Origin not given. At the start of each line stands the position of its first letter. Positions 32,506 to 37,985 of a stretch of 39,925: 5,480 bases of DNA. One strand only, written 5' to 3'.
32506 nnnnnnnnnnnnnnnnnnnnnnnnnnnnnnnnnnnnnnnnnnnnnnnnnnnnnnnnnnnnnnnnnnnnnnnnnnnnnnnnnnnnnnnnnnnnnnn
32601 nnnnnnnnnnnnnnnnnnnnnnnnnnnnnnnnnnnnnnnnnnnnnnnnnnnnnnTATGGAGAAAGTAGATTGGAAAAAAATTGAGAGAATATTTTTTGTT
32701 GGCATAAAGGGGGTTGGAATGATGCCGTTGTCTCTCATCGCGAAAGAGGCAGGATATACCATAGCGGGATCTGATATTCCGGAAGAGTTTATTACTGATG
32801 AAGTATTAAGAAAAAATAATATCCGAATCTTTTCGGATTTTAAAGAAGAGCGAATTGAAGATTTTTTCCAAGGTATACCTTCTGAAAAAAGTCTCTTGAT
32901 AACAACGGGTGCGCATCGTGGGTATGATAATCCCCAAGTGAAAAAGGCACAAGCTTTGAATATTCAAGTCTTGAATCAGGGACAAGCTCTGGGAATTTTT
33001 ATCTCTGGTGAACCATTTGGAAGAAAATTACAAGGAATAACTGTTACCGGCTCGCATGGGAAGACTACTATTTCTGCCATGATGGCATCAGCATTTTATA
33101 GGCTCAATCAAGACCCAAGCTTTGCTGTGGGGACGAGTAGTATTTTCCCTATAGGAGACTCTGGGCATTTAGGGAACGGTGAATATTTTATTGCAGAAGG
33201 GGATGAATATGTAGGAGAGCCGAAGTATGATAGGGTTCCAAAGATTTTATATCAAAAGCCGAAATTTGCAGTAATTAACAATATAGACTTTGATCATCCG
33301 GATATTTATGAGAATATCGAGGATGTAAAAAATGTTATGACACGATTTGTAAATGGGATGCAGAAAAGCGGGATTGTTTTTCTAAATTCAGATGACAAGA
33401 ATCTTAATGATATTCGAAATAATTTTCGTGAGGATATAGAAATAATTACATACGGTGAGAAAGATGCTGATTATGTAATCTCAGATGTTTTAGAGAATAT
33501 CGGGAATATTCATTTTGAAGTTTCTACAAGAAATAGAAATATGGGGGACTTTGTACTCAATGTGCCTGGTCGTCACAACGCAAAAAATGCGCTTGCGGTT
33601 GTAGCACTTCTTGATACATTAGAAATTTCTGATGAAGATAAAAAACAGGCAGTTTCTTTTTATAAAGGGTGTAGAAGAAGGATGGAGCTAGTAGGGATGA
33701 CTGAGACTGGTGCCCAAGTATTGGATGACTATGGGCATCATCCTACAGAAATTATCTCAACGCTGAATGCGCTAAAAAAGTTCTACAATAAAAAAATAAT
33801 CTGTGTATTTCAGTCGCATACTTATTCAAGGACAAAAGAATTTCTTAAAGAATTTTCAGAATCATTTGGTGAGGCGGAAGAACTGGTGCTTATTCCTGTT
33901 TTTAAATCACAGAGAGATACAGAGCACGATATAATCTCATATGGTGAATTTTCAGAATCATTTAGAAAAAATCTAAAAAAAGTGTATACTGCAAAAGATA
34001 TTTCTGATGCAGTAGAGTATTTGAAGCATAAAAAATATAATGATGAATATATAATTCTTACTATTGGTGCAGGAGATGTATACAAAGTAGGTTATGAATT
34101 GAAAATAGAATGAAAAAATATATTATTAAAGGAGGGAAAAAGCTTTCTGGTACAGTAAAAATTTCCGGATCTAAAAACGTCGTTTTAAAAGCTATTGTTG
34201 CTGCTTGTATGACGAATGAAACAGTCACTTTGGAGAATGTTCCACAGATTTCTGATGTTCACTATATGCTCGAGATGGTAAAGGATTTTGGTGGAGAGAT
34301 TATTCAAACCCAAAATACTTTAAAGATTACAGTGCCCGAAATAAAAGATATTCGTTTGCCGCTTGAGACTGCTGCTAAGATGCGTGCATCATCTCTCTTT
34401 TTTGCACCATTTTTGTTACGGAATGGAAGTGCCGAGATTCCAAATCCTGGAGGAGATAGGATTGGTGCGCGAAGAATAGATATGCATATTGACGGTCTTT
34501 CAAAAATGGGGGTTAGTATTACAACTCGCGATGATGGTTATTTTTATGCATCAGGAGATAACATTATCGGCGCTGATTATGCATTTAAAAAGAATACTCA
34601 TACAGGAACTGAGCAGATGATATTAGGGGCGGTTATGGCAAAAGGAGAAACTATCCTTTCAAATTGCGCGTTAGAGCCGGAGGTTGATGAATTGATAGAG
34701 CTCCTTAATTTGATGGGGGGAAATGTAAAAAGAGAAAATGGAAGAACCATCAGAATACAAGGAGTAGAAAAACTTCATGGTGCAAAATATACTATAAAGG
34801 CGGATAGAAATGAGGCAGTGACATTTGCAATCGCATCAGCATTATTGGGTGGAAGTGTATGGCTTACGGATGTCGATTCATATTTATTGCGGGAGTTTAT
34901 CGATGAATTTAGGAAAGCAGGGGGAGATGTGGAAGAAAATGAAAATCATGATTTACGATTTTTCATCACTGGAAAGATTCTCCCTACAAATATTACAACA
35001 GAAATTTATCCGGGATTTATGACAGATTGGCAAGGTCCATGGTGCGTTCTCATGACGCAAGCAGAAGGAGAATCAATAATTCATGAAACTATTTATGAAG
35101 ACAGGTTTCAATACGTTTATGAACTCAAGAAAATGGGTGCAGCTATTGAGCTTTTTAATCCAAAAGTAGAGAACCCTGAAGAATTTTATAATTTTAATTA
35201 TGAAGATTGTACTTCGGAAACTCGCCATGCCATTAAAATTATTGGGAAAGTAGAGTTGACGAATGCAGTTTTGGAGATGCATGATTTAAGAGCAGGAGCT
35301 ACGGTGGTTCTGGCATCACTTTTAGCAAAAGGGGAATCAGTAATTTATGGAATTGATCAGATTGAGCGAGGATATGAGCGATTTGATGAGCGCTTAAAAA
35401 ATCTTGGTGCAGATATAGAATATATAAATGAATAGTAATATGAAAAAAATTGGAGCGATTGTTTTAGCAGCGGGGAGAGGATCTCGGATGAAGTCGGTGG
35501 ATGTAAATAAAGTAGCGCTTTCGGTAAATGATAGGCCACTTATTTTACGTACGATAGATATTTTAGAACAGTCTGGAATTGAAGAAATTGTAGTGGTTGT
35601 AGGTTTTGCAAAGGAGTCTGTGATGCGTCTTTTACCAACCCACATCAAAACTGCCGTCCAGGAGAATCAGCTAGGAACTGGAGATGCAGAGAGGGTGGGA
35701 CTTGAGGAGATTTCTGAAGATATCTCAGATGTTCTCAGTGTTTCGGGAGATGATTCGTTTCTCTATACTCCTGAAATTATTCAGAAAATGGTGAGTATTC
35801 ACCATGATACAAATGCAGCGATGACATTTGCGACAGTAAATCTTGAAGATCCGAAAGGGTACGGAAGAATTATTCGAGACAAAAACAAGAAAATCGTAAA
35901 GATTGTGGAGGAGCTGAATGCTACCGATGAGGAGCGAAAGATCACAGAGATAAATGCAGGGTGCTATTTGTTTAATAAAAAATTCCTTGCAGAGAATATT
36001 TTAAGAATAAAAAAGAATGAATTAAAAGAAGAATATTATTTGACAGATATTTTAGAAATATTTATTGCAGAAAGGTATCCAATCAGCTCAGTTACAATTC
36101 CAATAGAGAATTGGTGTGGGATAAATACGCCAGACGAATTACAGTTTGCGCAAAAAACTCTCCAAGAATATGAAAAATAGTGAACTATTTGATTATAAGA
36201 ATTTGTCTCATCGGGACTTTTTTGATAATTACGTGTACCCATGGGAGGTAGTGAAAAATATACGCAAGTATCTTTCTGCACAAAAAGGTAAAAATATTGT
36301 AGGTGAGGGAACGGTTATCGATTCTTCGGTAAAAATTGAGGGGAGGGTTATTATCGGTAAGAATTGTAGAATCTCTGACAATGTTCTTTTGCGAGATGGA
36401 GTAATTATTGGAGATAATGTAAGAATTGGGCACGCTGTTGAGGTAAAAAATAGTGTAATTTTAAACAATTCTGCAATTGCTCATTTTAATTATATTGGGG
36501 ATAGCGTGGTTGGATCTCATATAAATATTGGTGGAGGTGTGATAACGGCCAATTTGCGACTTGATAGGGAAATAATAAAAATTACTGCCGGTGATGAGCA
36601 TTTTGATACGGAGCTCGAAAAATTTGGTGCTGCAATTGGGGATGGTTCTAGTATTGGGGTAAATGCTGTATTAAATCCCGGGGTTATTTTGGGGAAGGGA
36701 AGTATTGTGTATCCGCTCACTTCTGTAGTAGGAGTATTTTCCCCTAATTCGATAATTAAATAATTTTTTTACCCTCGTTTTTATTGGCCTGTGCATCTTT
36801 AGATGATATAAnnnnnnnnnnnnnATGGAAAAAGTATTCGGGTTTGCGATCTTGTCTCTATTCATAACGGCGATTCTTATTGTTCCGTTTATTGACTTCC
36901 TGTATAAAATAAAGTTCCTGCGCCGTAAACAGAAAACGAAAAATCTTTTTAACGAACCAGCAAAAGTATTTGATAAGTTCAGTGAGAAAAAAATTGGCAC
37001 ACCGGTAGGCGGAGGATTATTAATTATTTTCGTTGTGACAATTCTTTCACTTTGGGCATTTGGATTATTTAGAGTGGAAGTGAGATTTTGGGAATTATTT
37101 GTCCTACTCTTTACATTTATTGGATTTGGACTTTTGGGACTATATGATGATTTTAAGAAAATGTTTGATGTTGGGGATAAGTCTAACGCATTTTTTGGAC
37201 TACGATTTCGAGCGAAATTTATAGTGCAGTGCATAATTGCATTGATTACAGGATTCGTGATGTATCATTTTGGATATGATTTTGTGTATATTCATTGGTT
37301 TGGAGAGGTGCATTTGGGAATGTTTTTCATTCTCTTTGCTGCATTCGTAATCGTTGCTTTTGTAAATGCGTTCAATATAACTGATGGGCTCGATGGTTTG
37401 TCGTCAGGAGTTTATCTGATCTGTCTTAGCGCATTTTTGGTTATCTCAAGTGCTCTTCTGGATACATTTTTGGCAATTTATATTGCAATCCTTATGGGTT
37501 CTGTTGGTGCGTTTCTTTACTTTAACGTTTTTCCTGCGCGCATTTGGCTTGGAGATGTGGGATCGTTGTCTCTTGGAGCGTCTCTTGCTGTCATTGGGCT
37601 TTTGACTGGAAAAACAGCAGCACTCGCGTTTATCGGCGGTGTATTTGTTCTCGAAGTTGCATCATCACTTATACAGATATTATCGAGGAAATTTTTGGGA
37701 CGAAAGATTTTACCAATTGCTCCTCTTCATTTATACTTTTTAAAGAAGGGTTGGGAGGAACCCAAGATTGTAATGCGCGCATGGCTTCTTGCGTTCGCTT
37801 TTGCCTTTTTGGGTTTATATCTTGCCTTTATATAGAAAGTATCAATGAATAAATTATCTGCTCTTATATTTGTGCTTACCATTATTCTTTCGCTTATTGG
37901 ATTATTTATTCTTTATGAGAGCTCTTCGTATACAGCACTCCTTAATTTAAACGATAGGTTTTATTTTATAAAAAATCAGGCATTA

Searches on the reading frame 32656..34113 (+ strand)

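Call 29: search_protein_families(library=pfam, proteins=[window:32656-34113:+], max_evalue=0.001)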
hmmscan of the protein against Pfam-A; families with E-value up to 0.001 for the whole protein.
window:32656-34113:+ (485 aa): 3 families
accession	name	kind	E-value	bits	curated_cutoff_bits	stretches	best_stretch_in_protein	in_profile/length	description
PF08245.18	Mur_ligase_M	-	1.2e-25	91.1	24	1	130-318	1-199/200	Mur ligase middle domain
PF02875.26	Mur_ligase_C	-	2.6e-17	64.3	28.4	1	341-473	1-127/127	Mur ligase, glutamate ligase domain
PF01225.30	Mur_ligase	-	2.8e-13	50.5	21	1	12-117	2-92/95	Mur ligase family, catalytic domain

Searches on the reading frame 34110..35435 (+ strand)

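Call 29: search_protein_families(library=pfam, proteins=[window:34110-35435:+], max_evalue=0.001)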
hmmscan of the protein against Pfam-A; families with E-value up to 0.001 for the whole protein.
window:34110-35435:+ (441 aa): 1 family
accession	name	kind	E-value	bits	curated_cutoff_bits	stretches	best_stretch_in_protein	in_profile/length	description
PF00275.25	EPSP_synthase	-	9.9e-72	242.4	22.8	1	7-429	2-417/417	EPSP synthase (3-phosphoshikimate 1-carboxyvinyltransferase)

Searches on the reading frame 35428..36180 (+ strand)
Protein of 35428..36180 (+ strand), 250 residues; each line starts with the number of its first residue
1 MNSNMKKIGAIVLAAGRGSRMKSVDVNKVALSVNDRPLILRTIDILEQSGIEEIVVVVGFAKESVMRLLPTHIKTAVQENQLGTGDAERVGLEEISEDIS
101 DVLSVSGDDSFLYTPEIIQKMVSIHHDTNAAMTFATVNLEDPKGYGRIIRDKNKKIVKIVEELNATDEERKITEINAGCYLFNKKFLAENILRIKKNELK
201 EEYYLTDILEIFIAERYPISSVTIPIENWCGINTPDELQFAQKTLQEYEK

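Call 65: search_protein_families(library=pfam, proteins=[window:35428-36180:+], max_evalue=0.1)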
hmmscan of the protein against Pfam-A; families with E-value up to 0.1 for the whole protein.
window:35428-36180:+ (250 aa): 4 families
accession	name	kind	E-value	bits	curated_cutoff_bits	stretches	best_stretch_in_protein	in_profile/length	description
PF00483.29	NTP_transferase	-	9.5e-21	74.9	21.2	1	10-245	2-242/245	Nucleotidyl transferase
PF12804.13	NTP_transf_3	-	1.9e-15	57.9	27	1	10-137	1-123/160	MobA-like NTP transferase domain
PF01128.25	IspD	-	1.2e-08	35.4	27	1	10-133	3-126/221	2-C-methyl-D-erythritol 4-phosphate cytidylyltransferase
PF02348.25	CTP_transf_3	-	0.049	13.9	22.6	0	27-140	15-130/217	Cytidylyltransferase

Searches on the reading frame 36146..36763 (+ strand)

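Call 65: search_protein_families(library=pfam, proteins=[window:36146-36763:+], max_evalue=0.1)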
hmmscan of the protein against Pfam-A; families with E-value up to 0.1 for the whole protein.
window:36146-36763:+ (205 aa): 8 families
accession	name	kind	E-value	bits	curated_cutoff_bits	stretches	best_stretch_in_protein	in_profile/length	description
PF00132.30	Hexapep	-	1.4e-15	56.6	27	3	51-83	3-35/36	Bacterial transferase hexapeptide (six repeats)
PF25084.1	LbH_EIF2B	-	5.9e-12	46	54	1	49-131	21-102/105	EIF2B subunit epsilon LbH domain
PF25087.1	GMPPB_C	-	5.6e-07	29.7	39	1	62-137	5-74/110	GMPPB C-terminal domain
PF24894.1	Hexapep_GlmU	-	0.00023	21.7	23.3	1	49-118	18-84/104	GlmU-like, C-terminal hexapeptide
PF14602.12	Hexapep_2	-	0.0016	18.5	27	2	163-188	3-26/34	Hexapeptide repeat of succinyl-transferase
PF16314.11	DUF4954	-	0.0017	17.5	26.2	1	38-129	161-255/433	Domain of unknown function (DUF4954)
PF07959.18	Fucose_pyrophosphorylase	-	0.018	14.5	34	0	97-147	284-334/418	Fucose pyrophosphorylase domain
PF25247.1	LbH_GLGC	-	0.036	14.4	27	0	45-91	11-55/135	GLGC left-handed parallel beta-helix domain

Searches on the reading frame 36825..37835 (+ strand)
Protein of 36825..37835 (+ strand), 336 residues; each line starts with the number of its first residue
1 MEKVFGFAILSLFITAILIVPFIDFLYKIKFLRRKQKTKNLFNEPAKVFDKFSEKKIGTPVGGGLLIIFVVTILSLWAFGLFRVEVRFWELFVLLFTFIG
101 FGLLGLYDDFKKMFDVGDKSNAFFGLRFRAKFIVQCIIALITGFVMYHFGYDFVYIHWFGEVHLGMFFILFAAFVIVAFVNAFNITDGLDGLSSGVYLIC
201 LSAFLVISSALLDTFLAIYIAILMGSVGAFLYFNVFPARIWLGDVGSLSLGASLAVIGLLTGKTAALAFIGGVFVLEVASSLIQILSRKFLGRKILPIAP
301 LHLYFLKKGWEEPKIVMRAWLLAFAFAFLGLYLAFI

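Call 65: search_protein_families(library=pfam, proteins=[window:36825-37835:+], max_evalue=0.1)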
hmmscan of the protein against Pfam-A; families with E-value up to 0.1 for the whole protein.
window:36825-37835:+ (336 aa): 1 family
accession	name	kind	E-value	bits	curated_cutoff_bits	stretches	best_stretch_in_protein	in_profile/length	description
PF00953.26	Glycos_transf_4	-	9.7e-30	104.1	27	1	92-260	2-158/160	Glycosyl transferase family 4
